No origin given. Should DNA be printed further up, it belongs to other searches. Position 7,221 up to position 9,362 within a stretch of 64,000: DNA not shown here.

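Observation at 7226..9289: Stand-alone 613-aa acidic coiled-coil protein that looks highly expressed, with its own promoter and terminator and no recognisable domain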

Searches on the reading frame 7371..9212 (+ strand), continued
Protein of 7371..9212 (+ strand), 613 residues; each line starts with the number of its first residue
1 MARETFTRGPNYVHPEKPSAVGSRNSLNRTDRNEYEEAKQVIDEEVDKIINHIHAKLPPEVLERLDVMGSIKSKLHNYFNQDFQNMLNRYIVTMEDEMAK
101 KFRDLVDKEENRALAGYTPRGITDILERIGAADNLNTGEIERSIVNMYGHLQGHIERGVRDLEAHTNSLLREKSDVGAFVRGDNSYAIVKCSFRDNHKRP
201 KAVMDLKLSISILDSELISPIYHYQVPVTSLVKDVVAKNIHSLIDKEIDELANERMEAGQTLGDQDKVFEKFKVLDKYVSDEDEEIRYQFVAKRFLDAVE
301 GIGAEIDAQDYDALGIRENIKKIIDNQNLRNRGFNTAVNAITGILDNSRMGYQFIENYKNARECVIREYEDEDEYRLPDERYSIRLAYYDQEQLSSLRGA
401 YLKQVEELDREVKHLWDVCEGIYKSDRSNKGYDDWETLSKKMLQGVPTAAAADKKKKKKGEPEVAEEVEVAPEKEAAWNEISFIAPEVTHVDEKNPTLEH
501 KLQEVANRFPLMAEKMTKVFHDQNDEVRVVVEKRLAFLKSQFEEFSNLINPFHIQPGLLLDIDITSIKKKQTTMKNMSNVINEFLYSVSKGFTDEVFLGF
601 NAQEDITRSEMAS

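Call 47: find_homologous_proteins(query=P0281)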
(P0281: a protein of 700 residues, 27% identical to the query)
Query P0281 (700 aa): 2854 proteins with E <= 0.001 among 8000 candidates; the best 120 are listed.
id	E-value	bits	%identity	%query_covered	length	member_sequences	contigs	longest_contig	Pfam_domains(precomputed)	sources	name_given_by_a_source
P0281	0.0e+0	1553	100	100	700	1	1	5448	PF27473.1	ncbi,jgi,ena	ncbi:MAG: cytoplasmic filament protein CfpA [Treponemataceae bacterium]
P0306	0.0e+0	1437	93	100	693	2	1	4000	PF27473.1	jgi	-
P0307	0.0e+0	1411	91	100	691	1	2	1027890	PF27473.1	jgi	jgi:hypothetical protein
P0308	0.0e+0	1397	90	100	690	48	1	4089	PF27473.1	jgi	-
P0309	0.0e+0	1391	90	100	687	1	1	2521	PF27473.1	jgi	jgi:hypothetical protein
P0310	0.0e+0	1385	90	100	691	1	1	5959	PF27473.1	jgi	-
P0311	0.0e+0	1349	88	100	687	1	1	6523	PF27473.1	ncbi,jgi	-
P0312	0.0e+0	1347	89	100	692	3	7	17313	PF27473.1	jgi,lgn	-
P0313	0.0e+0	1345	88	100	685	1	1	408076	PF27473.1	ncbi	ncbi:cytoplasmic filament protein CfpA [Treponema sp.]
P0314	0.0e+0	1341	88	100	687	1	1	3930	PF27473.1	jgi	-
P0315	0.0e+0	1339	86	100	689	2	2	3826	PF27473.1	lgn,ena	-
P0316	0.0e+0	1336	87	100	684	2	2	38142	PF27473.1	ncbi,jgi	-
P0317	0.0e+0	1333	86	100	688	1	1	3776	PF27473.1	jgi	jgi:hypothetical protein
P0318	0.0e+0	1331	86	100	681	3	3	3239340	PF27473.1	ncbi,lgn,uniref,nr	ncbi:cytoplasmic filament protein CfpA [Gracilinema caldarium]|uniref:Cytoplasmic filament protein A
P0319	0.0e+0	1328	86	100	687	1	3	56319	PF27473.1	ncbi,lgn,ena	-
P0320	0.0e+0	1323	85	100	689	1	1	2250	PF27473.1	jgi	-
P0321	0.0e+0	1315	85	100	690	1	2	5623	PF27473.1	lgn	-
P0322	0.0e+0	1314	85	100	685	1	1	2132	PF27473.1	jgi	jgi:hypothetical protein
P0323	0.0e+0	1310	86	100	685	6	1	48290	PF27473.1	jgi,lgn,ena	-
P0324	0.0e+0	1301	85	100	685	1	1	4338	PF27473.1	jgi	jgi:hypothetical protein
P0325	0.0e+0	1295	87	97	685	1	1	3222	PF27473.1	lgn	-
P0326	0.0e+0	1287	83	100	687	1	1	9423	PF27473.1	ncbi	-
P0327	0.0e+0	1287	83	100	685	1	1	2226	PF27473.1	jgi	-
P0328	0.0e+0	1277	83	100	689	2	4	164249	PF27473.1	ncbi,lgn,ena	-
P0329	0.0e+0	1267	82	100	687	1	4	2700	PF27473.1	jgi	-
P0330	0.0e+0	1250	81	100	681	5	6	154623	PF27473.1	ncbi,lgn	-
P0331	0.0e+0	1229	83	97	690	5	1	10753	PF27473.1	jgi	jgi:hypothetical protein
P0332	0.0e+0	1224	79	100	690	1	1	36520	PF27473.1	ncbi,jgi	jgi:hypothetical protein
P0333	0.0e+0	1223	82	96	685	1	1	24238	PF27473.1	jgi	jgi:hypothetical protein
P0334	0.0e+0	1221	80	100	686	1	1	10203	PF27473.1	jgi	jgi:hypothetical protein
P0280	0.0e+0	1219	82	96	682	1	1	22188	PF27473.1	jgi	jgi:hypothetical protein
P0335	0.0e+0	1216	80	96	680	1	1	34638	PF27473.1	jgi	jgi:hypothetical protein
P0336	0.0e+0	1215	81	98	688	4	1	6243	PF27473.1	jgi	jgi:hypothetical protein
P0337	0.0e+0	1215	81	96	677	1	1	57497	PF27473.1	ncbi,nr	ncbi:cytochrome c oxidase subunit II [Spirochaetia bacterium]|nr:cytochrome c oxidase subunit II [Sp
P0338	0.0e+0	1212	79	96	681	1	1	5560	PF27473.1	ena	-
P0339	0.0e+0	1212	81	95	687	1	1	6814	PF27473.1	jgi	jgi:hypothetical protein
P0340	0.0e+0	1211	80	96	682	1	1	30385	PF27473.1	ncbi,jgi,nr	ncbi:MAG: cytochrome C oxidase subunit II [Spirochaetaceae bacterium]|jgi:hypothetical protein|nr:cy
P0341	0.0e+0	1210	79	98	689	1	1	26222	PF27473.1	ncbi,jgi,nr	ncbi:MAG: cytochrome C oxidase subunit II [Spirochaetaceae bacterium]|jgi:hypothetical protein|nr:cy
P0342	0.0e+0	1208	84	90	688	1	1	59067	PF27473.1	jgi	jgi:hypothetical protein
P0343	0.0e+0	1208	83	91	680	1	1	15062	PF27473.1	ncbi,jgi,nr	ncbi:MAG: cytochrome C oxidase subunit II [Treponema sp.]|jgi:hypothetical protein|nr:cytochrome C o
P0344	0.0e+0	1207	84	91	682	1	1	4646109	PF27473.1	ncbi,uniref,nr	ncbi:cytoplasmic filament protein CfpA [Breznakiella homolactica]|uniref:Cytochrome C oxidase subuni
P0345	0.0e+0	1207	79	98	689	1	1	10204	PF27473.1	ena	-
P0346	0.0e+0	1207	84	91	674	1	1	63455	PF27473.1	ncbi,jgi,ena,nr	ncbi:MAG: cytochrome C oxidase subunit II [Treponema sp.]|nr:cytochrome C oxidase subunit II [Trepon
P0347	0.0e+0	1207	80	96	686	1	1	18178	PF27473.1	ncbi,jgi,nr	ncbi:MAG: cytochrome C oxidase subunit II [Spirochaetaceae bacterium]|jgi:hypothetical protein|nr:cy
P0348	0.0e+0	1206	78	100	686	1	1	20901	PF27473.1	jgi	jgi:hypothetical protein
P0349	0.0e+0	1206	80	95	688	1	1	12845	PF27473.1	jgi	jgi:hypothetical protein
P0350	0.0e+0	1205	84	90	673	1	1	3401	PF27473.1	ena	-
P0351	0.0e+0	1205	84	91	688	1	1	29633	PF27473.1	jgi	jgi:hypothetical protein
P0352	0.0e+0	1205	78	99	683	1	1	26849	PF27473.1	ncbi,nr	ncbi:cytochrome c oxidase subunit II [Spirochaetia bacterium]|nr:cytochrome c oxidase subunit II [Sp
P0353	0.0e+0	1205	78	100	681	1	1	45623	PF27473.1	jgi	jgi:hypothetical protein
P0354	0.0e+0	1204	80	96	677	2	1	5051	PF27473.1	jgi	jgi:hypothetical protein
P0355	0.0e+0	1204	80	96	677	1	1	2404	PF27473.1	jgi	jgi:hypothetical protein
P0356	0.0e+0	1204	80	96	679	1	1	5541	PF27473.1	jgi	jgi:hypothetical protein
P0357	0.0e+0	1204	80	96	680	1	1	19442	PF27473.1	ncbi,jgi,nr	ncbi:MAG: cytochrome C oxidase subunit II [Spirochaetaceae bacterium]|jgi:hypothetical protein|nr:cy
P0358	0.0e+0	1203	78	100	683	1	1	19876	PF27473.1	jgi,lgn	jgi:hypothetical protein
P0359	0.0e+0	1203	78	100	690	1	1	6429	PF27473.1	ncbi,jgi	-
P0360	0.0e+0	1203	77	100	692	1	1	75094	PF27473.1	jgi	jgi:hypothetical protein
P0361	0.0e+0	1203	80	97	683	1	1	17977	PF27473.1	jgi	jgi:hypothetical protein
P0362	0.0e+0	1202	77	100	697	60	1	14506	PF27473.1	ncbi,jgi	jgi:hypothetical protein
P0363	0.0e+0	1202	84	90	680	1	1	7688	PF27473.1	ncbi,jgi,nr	ncbi:MAG: cytochrome C oxidase subunit II [Spirochaetaceae bacterium]|jgi:hypothetical protein|nr:cy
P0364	0.0e+0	1202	78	100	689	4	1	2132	PF27473.1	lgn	-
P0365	0.0e+0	1202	80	97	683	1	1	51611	PF27473.1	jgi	jgi:hypothetical protein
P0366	0.0e+0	1202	79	100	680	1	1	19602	PF27473.1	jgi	jgi:hypothetical protein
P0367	0.0e+0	1201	80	97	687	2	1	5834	PF27473.1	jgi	-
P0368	0.0e+0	1201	78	100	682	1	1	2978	PF27473.1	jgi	jgi:hypothetical protein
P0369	0.0e+0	1201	78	100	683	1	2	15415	PF27473.1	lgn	-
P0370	0.0e+0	1201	79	97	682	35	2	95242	PF27473.1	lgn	-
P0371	0.0e+0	1201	79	97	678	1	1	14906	PF27473.1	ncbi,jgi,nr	ncbi:MAG: cytochrome C oxidase subunit II [Treponema sp.]|jgi:hypothetical protein|nr:cytochrome C o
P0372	0.0e+0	1201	76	100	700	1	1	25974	PF27473.1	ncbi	-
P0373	0.0e+0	1200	76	100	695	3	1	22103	PF27473.1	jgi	jgi:hypothetical protein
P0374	0.0e+0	1200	78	97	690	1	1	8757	PF27473.1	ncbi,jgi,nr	ncbi:MAG: cytochrome C oxidase subunit II [Treponema sp.]|jgi:hypothetical protein|nr:cytochrome C o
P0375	0.0e+0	1200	80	96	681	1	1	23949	PF27473.1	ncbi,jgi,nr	ncbi:MAG: cytochrome C oxidase subunit II [Treponema sp.]|jgi:hypothetical protein|nr:cytochrome C o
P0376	0.0e+0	1200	83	90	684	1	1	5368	PF27473.1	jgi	jgi:hypothetical protein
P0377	0.0e+0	1200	78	100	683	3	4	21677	PF27473.1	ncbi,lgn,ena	-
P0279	0.0e+0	1200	78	100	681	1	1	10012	PF27473.1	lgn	-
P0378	0.0e+0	1199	79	97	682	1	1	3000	PF27473.1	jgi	jgi:hypothetical protein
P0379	0.0e+0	1199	81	95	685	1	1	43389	PF27473.1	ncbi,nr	ncbi:cytochrome c oxidase subunit II [Treponema sp. OttesenSCG-928-L16]|nr:cytochrome c oxidase subu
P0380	0.0e+0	1199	81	92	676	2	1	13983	PF27473.1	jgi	jgi:hypothetical protein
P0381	0.0e+0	1199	79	97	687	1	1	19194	PF27473.1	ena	-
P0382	0.0e+0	1199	76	100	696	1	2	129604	PF27473.1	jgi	jgi:hypothetical protein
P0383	0.0e+0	1198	83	90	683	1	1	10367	PF27473.1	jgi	jgi:hypothetical protein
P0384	0.0e+0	1198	78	100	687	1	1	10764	PF27473.1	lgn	-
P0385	0.0e+0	1198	78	100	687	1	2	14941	PF27473.1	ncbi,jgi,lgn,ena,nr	ncbi:MAG TPA: cytoplasmic filament protein CfpA [Treponemataceae bacterium]|nr:cytoplasmic filament 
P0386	0.0e+0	1198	79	100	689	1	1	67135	PF27473.1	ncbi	-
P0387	0.0e+0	1198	78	100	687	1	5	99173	PF27473.1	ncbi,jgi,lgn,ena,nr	ncbi:MAG: cytochrome C oxidase subunit II [Treponema sp.]|jgi:hypothetical protein|nr:cytochrome C o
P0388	0.0e+0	1198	78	100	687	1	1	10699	PF27473.1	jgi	-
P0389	0.0e+0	1198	78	100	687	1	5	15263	PF27473.1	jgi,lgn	-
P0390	0.0e+0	1198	78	100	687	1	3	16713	PF27473.1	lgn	-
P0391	0.0e+0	1197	77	100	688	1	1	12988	PF27473.1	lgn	-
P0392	0.0e+0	1197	80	97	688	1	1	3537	PF27473.1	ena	-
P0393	0.0e+0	1197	78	100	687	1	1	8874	PF27473.1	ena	-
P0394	0.0e+0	1197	78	100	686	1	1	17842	PF27473.1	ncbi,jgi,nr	ncbi:MAG: cytochrome C oxidase subunit II [Treponema sp.]|jgi:hypothetical protein|nr:cytochrome C o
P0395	0.0e+0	1197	78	100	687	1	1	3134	PF27473.1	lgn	-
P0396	0.0e+0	1197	76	100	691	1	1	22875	PF27473.1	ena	-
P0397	0.0e+0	1197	78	100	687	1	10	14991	PF27473.1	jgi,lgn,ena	jgi:hypothetical protein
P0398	0.0e+0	1197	78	100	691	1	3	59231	PF27473.1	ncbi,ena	-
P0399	0.0e+0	1197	78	100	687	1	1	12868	PF27473.1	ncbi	-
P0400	0.0e+0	1197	78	99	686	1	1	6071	PF27473.1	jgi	jgi:hypothetical protein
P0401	0.0e+0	1197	77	100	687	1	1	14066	PF27473.1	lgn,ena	-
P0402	0.0e+0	1197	76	100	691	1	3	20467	PF27473.1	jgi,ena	-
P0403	0.0e+0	1197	78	100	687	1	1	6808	PF27473.1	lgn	-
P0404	0.0e+0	1197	77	100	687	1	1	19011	PF27473.1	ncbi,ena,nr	ncbi:MAG TPA: cytoplasmic filament protein CfpA [Treponemataceae bacterium]|nr:cytoplasmic filament 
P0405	0.0e+0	1197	78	100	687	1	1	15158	PF27473.1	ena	-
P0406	0.0e+0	1197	78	100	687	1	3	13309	PF27473.1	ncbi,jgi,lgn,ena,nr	ncbi:MAG TPA: cytoplasmic filament protein CfpA [Treponemataceae bacterium]|nr:cytoplasmic filament 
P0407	0.0e+0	1196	78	100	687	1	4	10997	PF27473.1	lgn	-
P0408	0.0e+0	1196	76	100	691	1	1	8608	PF27473.1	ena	-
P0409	0.0e+0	1196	77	100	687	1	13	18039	PF27473.1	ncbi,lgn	-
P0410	0.0e+0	1196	78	100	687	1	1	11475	PF27473.1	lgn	-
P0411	0.0e+0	1196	78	100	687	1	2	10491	PF27473.1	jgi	jgi:hypothetical protein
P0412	0.0e+0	1196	77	100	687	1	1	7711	PF27473.1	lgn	-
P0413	0.0e+0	1196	77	99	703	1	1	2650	PF27473.1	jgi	jgi:hypothetical protein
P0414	0.0e+0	1196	77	100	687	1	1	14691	PF27473.1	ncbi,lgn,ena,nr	ncbi:MAG TPA: cytoplasmic filament protein CfpA [Treponemataceae bacterium]|nr:cytoplasmic filament 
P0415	0.0e+0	1196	77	100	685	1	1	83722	PF27473.1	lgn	-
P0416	0.0e+0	1196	78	100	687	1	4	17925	PF27473.1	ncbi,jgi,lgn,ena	-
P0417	0.0e+0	1196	78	100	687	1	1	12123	PF27473.1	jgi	jgi:hypothetical protein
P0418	0.0e+0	1196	78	100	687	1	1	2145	PF27473.1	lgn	-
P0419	0.0e+0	1196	78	100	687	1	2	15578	PF27473.1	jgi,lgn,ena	-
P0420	0.0e+0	1196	78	100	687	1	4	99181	PF27473.1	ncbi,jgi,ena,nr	ncbi:MAG TPA: cytoplasmic filament protein CfpA [Treponemataceae bacterium]|nr:cytoplasmic filament 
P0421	0.0e+0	1196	78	100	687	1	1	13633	PF27473.1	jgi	-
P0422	0.0e+0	1196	77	100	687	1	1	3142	PF27473.1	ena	-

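Call 61: search_protein_families(library=pfam, proteins=[L030:13072-15705:+, L079:13212-15845:+, L024:7290-9890:+, L010:7301-9901:+, L030:12066-13034:+, L079:12142-13194:+, L024:6250-7290:+, L010:6265-7293:+], max_evalue=0.01)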
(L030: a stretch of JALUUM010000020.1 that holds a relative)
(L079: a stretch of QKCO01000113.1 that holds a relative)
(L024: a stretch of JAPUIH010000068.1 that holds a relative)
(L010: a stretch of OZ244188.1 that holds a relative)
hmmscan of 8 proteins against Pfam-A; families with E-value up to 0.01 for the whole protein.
L030:13072-15705:+ (878 aa): 3 families
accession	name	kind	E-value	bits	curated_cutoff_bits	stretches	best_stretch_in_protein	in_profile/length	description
PF02896.24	PEP-utilizers_C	-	7.9e-67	225.9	22.8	1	520-873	19-292/293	PEP-utilising enzyme, PEP-binding domain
PF01326.24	PPDK_N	-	1.1e-07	31.9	27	0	275-324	265-316/328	Pyruvate phosphate dikinase, AMP/ATP-binding domain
PF00391.29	PEP-utilizers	-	1.3e-07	31.5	23.1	1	408-480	4-67/72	PEP-utilising enzyme, mobile domain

L079:13212-15845:+ (878 aa): 3 families
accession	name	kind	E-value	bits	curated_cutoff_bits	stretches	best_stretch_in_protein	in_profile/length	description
PF02896.24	PEP-utilizers_C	-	4.3e-68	230.1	22.8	1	518-872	17-292/293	PEP-utilising enzyme, PEP-binding domain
PF00391.29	PEP-utilizers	-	4.2e-07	29.9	23.1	1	409-454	5-50/72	PEP-utilising enzyme, mobile domain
PF01326.24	PPDK_N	-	0.00039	20.3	27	0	271-323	261-315/328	Pyruvate phosphate dikinase, AMP/ATP-binding domain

L024:7290-9890:+ (867 aa): 3 families
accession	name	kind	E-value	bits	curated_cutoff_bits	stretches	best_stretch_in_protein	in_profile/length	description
PF02896.24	PEP-utilizers_C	-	1.8e-34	119.7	22.8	1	512-862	21-291/293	PEP-utilising enzyme, PEP-binding domain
PF00391.29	PEP-utilizers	-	1.7e-08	34.4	23.1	1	398-446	4-52/72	PEP-utilising enzyme, mobile domain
PF01326.24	PPDK_N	-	0.00099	18.9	27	0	260-304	260-306/328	Pyruvate phosphate dikinase, AMP/ATP-binding domain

L010:7301-9901:+ (867 aa): 2 families
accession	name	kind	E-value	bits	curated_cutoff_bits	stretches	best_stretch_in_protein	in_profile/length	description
PF02896.24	PEP-utilizers_C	-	1.8e-64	218.1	22.8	1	508-863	17-290/293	PEP-utilising enzyme, PEP-binding domain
PF00391.29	PEP-utilizers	-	1e-08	35.1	23.1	1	389-436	3-50/72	PEP-utilising enzyme, mobile domain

L030:12066-13034:+ (323 aa): 0 families

L079:12142-13194:+ (351 aa): 0 families

L024:6250-7290:+ (347 aa): 0 families

L010:6265-7293:+ (343 aa): 0 families
